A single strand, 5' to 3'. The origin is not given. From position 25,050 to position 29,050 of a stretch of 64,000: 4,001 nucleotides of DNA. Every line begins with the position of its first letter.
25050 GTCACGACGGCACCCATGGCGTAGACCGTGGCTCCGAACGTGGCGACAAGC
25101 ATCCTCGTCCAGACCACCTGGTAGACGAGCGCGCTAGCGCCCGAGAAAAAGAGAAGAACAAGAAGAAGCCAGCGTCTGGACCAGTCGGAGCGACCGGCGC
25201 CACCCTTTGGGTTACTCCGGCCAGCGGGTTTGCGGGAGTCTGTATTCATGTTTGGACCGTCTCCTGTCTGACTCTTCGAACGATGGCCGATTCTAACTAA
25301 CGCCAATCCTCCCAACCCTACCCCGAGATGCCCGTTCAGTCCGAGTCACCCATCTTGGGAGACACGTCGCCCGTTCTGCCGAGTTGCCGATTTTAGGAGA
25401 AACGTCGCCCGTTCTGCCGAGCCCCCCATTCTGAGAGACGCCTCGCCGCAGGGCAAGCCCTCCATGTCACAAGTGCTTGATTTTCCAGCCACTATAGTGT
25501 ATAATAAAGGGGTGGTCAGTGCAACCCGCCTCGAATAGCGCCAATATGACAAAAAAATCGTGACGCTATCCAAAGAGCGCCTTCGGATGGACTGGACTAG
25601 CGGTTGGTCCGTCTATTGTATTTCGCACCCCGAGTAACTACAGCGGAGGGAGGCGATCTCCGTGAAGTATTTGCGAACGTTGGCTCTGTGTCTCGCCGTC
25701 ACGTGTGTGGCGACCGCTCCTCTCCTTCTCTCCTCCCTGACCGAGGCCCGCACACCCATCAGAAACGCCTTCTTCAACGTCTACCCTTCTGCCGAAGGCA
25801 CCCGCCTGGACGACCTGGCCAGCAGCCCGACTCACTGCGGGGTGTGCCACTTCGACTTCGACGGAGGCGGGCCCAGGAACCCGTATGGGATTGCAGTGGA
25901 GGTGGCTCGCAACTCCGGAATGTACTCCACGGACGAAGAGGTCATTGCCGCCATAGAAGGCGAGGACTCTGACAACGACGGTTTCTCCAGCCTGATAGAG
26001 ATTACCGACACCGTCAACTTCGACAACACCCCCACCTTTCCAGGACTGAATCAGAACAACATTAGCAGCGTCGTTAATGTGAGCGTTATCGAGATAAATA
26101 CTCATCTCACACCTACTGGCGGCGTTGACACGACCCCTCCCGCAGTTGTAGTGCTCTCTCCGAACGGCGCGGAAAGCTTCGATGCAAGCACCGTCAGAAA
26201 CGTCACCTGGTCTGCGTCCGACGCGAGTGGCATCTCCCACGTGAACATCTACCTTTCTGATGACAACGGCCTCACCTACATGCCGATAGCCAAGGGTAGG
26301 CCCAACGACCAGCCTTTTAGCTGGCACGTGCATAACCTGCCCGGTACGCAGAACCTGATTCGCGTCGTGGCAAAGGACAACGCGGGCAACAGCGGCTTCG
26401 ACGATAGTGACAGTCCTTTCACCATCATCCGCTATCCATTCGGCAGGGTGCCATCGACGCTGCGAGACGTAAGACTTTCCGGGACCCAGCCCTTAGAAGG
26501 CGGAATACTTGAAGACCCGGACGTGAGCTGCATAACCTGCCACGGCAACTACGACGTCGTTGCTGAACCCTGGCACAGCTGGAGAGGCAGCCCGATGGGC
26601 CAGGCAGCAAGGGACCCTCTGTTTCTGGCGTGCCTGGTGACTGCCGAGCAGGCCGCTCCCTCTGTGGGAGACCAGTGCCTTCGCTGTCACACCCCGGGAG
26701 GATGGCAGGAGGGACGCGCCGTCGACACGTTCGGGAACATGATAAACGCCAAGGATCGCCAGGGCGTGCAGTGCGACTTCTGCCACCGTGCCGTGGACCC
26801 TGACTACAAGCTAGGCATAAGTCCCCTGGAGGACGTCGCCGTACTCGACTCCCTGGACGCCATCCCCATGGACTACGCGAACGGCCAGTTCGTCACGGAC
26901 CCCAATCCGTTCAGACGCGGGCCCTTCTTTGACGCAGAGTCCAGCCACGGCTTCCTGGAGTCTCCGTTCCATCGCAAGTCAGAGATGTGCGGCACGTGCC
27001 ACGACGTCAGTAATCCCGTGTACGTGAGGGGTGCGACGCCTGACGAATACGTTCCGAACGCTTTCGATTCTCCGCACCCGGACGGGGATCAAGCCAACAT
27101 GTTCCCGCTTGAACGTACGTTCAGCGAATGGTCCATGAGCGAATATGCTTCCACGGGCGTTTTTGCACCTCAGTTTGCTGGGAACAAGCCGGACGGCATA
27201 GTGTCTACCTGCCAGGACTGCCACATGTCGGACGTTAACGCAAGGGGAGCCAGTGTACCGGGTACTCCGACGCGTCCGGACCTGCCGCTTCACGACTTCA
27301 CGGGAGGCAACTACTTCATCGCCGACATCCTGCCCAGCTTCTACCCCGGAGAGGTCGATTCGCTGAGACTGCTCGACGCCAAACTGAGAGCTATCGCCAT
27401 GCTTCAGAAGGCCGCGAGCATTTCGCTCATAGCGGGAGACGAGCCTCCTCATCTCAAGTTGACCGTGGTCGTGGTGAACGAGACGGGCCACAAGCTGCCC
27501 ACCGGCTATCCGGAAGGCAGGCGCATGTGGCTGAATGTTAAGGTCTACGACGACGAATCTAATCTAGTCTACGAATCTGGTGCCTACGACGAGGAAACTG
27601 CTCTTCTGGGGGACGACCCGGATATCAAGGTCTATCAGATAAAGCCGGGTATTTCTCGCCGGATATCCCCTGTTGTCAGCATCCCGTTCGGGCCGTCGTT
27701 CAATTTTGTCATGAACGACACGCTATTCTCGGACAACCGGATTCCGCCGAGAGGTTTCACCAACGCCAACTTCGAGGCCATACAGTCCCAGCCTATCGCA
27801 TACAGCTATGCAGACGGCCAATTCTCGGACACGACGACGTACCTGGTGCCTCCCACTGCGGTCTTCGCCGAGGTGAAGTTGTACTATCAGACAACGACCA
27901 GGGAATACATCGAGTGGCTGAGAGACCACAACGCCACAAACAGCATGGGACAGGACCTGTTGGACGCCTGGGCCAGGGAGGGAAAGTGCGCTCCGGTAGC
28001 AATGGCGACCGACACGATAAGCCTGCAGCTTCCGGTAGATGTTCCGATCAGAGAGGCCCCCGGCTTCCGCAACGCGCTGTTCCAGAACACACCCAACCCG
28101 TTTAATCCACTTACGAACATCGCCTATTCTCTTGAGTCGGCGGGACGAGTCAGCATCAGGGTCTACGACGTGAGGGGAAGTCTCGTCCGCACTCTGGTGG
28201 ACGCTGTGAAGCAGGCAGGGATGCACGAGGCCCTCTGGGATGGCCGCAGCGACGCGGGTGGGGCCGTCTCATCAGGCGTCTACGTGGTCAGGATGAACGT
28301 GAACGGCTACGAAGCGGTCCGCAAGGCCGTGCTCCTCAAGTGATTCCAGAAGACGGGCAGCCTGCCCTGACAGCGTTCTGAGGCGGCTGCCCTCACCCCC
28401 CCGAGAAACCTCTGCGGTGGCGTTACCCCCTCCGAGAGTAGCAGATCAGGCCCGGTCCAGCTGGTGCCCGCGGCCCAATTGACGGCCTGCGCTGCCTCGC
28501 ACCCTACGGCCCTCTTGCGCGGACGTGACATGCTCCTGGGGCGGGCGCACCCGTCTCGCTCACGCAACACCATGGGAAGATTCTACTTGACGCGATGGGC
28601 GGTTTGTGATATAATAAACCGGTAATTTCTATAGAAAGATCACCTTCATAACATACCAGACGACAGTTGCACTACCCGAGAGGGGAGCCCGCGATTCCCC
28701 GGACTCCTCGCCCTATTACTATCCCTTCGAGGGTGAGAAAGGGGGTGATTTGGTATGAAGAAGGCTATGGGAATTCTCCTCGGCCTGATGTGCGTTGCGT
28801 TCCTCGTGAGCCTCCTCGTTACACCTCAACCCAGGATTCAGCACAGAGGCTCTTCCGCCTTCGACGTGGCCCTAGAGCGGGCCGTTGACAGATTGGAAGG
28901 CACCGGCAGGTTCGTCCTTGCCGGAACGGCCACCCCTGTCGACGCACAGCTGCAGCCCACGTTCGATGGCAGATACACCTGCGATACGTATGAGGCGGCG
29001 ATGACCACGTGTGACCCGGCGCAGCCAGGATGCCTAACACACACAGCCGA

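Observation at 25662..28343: Six-heme c-type cytochrome exported as T9SS cargo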

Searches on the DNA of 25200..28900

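Call 55: search_rna_families(source=window, start=25200, end=28900, threshold=evalue, max_evalue=1)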
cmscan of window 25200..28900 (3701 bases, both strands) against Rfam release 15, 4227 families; matches with E-value up to 1: 0.
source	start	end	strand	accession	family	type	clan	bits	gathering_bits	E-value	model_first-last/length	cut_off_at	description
